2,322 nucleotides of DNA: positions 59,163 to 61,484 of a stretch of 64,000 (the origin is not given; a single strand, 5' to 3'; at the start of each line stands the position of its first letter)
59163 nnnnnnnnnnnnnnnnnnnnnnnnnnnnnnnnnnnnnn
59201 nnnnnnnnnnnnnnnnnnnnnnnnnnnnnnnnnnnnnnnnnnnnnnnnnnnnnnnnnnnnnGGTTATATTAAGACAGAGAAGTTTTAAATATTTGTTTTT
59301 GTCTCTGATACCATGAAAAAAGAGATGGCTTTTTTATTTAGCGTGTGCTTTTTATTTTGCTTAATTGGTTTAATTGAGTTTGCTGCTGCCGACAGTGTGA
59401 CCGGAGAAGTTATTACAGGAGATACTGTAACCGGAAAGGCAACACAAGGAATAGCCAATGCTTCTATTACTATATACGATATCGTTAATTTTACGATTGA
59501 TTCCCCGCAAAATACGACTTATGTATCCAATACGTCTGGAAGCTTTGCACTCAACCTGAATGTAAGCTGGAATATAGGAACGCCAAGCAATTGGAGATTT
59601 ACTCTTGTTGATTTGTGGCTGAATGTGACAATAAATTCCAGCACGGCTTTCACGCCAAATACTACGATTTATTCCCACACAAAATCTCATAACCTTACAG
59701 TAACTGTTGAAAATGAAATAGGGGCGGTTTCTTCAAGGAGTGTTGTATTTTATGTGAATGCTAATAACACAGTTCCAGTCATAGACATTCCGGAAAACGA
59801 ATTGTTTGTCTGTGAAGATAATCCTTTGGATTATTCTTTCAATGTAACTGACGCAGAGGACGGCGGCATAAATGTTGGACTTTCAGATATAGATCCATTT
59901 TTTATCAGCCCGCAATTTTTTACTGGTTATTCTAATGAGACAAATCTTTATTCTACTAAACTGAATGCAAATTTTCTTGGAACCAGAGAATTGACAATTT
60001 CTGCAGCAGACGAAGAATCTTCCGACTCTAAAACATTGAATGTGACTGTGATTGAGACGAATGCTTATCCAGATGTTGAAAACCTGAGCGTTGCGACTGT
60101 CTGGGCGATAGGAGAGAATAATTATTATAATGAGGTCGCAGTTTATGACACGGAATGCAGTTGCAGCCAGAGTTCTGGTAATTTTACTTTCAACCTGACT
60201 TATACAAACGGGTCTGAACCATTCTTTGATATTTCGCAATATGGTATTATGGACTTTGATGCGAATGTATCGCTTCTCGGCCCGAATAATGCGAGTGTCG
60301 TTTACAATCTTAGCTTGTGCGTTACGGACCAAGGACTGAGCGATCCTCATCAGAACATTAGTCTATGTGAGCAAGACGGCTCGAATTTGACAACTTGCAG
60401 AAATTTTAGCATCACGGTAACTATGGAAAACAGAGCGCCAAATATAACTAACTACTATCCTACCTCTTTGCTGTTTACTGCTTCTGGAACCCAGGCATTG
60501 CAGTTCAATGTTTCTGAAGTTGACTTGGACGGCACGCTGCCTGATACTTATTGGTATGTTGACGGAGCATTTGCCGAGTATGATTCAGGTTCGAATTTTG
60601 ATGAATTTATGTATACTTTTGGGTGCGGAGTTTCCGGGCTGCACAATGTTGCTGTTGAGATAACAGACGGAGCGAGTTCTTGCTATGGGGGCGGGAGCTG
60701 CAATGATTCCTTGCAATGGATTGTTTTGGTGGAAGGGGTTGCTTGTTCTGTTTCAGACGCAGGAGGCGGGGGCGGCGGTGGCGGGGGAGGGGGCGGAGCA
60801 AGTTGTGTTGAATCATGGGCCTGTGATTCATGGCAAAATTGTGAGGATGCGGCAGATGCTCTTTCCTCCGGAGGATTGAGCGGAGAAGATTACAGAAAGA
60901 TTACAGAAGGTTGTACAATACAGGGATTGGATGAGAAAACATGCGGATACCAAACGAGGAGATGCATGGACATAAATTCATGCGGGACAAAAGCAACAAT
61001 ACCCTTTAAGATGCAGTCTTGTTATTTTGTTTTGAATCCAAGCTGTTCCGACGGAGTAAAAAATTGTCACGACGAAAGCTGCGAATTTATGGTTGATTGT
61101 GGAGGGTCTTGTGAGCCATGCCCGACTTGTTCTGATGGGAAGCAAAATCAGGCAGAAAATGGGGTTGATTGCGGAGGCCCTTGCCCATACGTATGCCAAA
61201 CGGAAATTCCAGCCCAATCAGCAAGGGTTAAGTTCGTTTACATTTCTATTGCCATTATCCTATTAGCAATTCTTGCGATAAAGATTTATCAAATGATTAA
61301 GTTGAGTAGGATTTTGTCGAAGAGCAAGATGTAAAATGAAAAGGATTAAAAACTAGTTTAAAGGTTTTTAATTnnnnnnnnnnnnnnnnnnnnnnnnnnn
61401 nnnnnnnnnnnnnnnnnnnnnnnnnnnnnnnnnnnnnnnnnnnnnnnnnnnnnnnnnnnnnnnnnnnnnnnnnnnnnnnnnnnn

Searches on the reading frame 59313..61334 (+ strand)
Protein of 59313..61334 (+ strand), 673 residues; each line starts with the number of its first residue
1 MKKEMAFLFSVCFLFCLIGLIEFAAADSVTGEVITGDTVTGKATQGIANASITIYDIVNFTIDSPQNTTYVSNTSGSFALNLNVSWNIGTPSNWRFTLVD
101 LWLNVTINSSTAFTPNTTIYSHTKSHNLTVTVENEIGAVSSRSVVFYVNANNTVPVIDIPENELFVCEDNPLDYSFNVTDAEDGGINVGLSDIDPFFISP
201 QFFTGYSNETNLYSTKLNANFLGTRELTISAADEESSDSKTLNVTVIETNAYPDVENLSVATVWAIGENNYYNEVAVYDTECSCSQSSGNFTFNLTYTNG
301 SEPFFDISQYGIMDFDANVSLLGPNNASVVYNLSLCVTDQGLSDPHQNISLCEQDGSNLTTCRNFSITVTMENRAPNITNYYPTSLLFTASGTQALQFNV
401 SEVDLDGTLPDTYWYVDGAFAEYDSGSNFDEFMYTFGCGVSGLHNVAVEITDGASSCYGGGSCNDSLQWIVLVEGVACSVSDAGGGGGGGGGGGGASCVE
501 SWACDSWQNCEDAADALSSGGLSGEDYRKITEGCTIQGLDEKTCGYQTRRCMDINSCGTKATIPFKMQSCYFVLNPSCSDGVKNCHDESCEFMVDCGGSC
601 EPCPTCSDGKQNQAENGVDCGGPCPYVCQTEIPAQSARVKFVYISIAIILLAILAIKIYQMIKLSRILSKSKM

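Call 10: search_protein_families(library=pfam, proteins=[window:59313-61334:+], max_evalue=0.00001)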
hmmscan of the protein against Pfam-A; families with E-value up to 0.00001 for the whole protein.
window:59313-61334:+ (673 aa): 0 families

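Call 36: find_encoding_contigs(protein=window:59313-61334:+, flank=10000, max_places=1)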
Protein window:59313-61334:+ (673 aa): 23 contigs read that carry it; 1 place shown.
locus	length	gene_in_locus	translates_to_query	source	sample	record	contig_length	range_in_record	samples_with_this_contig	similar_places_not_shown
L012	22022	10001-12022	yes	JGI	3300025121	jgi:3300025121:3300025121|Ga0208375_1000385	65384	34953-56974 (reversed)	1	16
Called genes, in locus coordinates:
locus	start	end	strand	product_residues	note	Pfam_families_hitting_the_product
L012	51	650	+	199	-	PF00149:Metallophos, PF12850:Metallophos_2, PF14582:Metallophos_3 (faint)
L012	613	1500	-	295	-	-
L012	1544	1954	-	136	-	PF00903:Glyoxalase, PF06983:3-dmu-9_3-mt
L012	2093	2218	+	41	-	PF04014:MazE_antitoxin (weak)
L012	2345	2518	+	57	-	-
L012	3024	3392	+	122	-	-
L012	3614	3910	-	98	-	-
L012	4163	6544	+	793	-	PF01751:Toprim, PF01131:Topoisom_bac, PF01396:Zn_ribbon_Top1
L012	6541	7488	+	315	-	PF04480:DUF559 (faint)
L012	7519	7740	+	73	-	-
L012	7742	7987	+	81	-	PF05016:ParE_toxin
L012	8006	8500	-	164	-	-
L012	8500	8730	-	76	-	-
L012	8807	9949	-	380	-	-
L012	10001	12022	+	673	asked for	-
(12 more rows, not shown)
